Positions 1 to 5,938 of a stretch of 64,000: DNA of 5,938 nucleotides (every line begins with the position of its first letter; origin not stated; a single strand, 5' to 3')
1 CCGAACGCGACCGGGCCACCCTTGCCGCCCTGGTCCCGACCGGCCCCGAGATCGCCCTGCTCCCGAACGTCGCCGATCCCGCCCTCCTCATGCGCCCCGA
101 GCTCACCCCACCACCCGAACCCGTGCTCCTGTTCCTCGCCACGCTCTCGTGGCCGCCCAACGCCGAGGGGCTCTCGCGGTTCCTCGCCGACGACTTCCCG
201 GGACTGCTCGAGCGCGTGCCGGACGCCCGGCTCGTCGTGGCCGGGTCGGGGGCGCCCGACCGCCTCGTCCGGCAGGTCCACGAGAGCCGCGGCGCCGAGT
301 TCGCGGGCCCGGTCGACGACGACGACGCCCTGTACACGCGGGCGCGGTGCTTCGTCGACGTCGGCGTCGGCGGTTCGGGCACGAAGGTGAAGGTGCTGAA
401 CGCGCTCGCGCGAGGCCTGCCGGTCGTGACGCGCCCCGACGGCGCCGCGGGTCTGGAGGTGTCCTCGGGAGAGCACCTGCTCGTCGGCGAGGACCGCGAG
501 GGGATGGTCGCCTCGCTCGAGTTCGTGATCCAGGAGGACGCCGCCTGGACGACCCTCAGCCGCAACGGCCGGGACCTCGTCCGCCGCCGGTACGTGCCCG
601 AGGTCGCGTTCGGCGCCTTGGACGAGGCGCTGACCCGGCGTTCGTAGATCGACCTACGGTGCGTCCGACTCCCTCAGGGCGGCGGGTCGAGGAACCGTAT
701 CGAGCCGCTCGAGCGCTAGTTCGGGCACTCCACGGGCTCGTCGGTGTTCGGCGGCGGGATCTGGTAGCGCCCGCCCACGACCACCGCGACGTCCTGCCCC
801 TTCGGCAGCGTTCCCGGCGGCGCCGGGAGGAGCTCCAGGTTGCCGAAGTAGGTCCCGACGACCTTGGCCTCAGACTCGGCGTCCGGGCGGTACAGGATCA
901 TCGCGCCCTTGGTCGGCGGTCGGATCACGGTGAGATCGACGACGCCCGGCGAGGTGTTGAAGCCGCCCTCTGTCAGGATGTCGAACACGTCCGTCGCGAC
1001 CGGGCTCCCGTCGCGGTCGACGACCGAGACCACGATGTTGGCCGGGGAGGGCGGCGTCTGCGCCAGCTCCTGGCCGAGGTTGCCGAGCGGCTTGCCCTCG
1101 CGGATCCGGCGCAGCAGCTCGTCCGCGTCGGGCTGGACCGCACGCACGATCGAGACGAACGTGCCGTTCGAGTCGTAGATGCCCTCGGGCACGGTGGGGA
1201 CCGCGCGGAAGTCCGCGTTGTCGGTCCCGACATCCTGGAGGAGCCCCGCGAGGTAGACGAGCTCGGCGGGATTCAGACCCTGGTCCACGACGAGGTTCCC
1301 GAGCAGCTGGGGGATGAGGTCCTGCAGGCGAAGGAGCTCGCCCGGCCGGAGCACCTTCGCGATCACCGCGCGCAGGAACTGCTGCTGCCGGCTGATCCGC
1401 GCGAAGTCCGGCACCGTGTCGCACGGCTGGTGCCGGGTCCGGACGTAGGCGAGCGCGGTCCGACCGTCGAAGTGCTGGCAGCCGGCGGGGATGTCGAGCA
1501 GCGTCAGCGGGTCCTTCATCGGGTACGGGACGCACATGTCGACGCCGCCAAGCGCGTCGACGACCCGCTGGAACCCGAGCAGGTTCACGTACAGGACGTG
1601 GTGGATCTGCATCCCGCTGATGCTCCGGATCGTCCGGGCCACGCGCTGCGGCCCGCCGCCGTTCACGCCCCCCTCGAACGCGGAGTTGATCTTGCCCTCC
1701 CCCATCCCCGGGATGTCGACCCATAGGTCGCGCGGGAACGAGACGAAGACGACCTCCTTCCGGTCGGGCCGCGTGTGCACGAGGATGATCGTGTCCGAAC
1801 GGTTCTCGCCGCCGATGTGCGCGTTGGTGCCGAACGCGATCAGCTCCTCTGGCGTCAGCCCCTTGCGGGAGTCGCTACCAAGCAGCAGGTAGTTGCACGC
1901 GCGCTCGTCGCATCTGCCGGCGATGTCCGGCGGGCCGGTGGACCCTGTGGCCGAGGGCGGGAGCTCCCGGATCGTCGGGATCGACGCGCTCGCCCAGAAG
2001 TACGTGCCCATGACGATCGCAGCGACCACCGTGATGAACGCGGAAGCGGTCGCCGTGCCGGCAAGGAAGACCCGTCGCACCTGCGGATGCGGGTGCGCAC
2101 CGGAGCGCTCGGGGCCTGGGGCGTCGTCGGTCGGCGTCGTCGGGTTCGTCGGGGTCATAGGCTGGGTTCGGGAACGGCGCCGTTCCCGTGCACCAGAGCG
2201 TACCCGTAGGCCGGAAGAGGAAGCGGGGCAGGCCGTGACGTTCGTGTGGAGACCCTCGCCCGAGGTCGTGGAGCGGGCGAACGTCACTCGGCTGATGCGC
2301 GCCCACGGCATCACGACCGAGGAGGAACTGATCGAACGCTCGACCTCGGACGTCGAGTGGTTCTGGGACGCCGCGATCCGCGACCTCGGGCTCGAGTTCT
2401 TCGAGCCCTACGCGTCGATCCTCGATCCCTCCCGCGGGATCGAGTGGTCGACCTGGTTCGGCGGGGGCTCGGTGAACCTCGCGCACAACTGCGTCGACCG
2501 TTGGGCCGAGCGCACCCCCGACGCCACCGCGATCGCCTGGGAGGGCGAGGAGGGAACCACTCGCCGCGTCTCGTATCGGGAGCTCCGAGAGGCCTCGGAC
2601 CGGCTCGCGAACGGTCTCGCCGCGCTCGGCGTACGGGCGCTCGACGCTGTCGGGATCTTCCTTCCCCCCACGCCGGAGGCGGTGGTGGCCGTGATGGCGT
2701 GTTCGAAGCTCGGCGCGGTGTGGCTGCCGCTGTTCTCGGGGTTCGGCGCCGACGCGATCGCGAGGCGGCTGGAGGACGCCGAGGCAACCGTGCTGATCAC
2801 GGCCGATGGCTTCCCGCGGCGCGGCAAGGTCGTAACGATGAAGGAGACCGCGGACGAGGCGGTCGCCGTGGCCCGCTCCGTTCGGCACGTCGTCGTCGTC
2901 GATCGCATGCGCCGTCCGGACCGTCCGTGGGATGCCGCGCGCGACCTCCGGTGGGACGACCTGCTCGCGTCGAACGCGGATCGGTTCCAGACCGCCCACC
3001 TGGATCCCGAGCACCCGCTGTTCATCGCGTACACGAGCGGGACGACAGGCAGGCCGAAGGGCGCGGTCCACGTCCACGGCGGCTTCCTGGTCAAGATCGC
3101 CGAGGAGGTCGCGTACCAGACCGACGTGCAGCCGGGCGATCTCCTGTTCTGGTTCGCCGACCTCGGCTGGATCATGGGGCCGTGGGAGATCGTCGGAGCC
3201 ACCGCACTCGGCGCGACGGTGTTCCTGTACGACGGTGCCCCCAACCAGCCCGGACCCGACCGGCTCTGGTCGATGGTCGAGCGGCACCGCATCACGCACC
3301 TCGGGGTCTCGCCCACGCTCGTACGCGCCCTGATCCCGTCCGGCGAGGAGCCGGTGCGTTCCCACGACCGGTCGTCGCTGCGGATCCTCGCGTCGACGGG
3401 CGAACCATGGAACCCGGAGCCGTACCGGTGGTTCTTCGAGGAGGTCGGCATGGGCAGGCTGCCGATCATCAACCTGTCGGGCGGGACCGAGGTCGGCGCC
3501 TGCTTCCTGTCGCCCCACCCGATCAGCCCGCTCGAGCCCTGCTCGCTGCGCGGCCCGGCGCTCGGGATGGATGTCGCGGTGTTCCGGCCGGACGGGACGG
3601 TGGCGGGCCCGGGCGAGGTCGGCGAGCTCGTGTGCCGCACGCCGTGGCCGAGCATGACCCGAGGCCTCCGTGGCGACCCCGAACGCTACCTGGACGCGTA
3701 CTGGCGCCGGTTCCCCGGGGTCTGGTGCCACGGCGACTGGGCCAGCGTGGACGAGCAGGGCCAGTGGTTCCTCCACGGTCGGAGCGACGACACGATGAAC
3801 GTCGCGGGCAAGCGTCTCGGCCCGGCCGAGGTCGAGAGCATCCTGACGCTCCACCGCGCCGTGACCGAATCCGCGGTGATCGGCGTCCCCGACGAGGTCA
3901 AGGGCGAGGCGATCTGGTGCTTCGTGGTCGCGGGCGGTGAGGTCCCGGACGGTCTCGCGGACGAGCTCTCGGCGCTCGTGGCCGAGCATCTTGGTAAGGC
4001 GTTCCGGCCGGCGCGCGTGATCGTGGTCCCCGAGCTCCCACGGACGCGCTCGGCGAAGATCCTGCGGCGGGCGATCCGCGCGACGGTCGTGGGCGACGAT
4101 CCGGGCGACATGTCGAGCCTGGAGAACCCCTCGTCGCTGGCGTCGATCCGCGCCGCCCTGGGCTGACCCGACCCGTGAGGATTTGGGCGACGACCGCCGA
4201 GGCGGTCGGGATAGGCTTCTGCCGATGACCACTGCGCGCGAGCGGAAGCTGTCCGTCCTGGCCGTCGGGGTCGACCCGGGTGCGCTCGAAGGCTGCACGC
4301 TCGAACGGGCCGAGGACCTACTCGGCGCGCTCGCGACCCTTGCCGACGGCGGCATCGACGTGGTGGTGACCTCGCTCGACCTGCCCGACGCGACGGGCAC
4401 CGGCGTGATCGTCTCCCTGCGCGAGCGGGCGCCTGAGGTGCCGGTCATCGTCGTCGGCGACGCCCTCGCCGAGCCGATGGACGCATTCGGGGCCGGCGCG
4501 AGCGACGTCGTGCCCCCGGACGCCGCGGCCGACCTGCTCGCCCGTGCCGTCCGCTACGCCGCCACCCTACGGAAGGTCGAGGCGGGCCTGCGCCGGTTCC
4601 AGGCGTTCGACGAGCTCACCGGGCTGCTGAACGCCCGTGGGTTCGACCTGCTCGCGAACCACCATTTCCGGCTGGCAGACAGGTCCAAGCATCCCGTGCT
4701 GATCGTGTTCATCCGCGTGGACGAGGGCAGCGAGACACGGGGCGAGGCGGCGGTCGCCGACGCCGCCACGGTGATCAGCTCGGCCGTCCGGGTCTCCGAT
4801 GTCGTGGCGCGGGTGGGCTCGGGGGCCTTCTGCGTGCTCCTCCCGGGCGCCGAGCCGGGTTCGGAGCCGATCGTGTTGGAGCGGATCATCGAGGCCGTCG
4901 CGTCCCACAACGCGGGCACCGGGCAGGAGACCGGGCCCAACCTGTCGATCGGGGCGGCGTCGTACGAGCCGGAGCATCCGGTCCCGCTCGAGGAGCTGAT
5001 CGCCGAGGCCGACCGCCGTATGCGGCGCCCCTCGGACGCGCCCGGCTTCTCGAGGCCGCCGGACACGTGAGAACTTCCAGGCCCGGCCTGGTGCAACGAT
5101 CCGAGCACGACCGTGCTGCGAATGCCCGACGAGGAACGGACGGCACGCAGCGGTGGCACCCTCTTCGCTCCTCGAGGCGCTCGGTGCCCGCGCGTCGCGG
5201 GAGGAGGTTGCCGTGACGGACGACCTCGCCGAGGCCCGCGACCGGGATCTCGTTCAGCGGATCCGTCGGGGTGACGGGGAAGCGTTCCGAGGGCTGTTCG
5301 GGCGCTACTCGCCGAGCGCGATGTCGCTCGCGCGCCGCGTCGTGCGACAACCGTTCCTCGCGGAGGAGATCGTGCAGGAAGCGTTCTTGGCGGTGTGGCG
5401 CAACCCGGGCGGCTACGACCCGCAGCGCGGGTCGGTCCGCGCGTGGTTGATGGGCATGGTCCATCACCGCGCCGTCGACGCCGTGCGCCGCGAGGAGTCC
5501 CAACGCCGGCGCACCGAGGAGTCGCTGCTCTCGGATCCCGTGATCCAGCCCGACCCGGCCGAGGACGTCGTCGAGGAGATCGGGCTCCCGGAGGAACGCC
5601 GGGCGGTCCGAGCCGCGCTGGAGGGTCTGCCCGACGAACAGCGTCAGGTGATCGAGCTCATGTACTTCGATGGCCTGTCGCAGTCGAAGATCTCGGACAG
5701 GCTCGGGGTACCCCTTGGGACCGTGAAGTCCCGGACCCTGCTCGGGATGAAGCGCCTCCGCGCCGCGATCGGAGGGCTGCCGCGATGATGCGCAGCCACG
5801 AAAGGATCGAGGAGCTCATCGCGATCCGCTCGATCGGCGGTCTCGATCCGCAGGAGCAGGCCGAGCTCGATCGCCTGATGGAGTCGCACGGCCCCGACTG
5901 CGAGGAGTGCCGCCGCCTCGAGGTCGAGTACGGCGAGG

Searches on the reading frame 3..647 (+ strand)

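Call 73: search_protein_families(library=pfam, max_evalue=0.0001, proteins=[window:3-647:+])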
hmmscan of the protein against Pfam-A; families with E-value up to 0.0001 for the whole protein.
window:3-647:+ (214 aa): 3 families
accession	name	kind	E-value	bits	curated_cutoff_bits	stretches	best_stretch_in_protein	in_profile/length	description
PF13692.12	Glyco_trans_1_4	-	5.8e-16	59.5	27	1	39-175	1-139/142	Glycosyl transferases group 1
PF13524.12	Glyco_trans_1_2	-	2.2e-07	31.4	25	1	69-198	6-134/144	Glycosyl transferase-like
PF00534.26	Glycos_transf_1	-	1.4e-05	25.1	26.4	1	36-190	12-170/172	Glycosyl transferases group 1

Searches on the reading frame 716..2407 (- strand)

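Call 73: search_protein_families(library=pfam, max_evalue=0.0001, proteins=[window:716-2407:-])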
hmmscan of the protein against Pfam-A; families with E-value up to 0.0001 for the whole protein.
window:716-2407:- (563 aa): 1 family
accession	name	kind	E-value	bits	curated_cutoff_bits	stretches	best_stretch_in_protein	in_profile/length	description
PF03816.19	LytR_cpsA_psr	-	3e-40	138.3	24.6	1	203-352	1-148/150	LytR_cpsA_psr family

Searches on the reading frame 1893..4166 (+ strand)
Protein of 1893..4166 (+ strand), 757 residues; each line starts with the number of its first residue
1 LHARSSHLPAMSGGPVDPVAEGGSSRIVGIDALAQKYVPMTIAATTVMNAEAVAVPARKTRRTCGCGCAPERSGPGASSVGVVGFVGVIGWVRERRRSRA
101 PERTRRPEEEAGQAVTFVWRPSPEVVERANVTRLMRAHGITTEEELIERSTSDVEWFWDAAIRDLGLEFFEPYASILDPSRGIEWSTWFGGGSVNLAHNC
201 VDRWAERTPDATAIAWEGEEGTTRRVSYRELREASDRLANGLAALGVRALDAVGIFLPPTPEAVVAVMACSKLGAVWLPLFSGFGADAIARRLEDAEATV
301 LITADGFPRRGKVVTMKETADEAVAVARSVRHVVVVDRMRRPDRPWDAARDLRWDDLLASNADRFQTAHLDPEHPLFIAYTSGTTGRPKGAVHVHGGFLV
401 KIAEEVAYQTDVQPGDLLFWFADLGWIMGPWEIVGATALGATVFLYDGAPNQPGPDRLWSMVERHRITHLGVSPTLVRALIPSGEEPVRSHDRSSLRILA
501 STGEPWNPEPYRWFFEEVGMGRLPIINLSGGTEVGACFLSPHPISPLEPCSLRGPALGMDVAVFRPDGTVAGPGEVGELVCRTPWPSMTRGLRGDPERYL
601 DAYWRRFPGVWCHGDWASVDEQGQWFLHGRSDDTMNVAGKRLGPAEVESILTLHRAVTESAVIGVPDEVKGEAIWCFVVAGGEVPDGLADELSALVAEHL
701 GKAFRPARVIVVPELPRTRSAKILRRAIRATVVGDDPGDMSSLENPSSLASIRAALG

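Call 73: search_protein_families(library=pfam, max_evalue=0.0001, proteins=[window:1893-4166:+])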
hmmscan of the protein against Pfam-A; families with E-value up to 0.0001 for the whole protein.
window:1893-4166:+ (757 aa): 3 families
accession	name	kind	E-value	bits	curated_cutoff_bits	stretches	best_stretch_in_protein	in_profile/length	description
PF00501.34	AMP-binding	-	2.5e-78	264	29.9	1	202-591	2-382/384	AMP-binding enzyme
PF13193.12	AMP-binding_C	-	1.7e-22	80.6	24.5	1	646-722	1-76/76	AMP-binding enzyme C-terminal domain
PF16177.11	ACAS_N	-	9.3e-13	48.2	27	1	144-200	2-55/55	Acetyl-coenzyme A synthetase N-terminus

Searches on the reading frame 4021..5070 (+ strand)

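Call 73: search_protein_families(library=pfam, max_evalue=0.0001, proteins=[window:4021-5070:+])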
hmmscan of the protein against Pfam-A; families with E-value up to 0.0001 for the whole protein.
window:4021-5070:+ (349 aa): 2 families
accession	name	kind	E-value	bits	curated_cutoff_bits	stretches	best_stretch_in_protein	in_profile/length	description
PF00990.26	GGDEF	-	1.3e-16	61.2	23.8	1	195-336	2-153/161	Diguanylate cyclase, GGDEF domain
PF00072.30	Response_reg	-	4.7e-08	33.6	30.2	1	90-176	21-109/111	Response regulator receiver domain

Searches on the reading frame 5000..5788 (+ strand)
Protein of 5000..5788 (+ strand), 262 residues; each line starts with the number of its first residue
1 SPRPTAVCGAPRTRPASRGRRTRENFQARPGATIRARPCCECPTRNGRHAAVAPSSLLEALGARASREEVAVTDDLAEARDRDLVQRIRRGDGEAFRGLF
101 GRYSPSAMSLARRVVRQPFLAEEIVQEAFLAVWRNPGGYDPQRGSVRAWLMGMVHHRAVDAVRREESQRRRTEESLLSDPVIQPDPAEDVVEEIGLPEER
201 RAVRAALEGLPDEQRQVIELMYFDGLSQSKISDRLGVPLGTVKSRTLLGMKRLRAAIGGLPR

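Call 73: search_protein_families(library=pfam, max_evalue=0.0001, proteins=[window:5000-5788:+])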
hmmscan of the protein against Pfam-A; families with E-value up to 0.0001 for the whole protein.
window:5000-5788:+ (262 aa): 4 families
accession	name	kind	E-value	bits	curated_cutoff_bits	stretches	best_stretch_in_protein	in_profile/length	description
PF04542.20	Sigma70_r2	-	4.7e-18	65.2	24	1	99-166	1-69/71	Sigma-70 region 2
PF08281.18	Sigma70_r4_2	-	1.2e-14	54.1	25.7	1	201-253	2-54/54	Sigma-70, region 4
PF04545.22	Sigma70_r4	-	3.7e-14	52.4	24.1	1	206-255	1-50/50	Sigma-70, region 4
PF07638.17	Sigma70_ECF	-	1.3e-07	32.1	21.1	1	83-245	6-171/185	ECF sigma factor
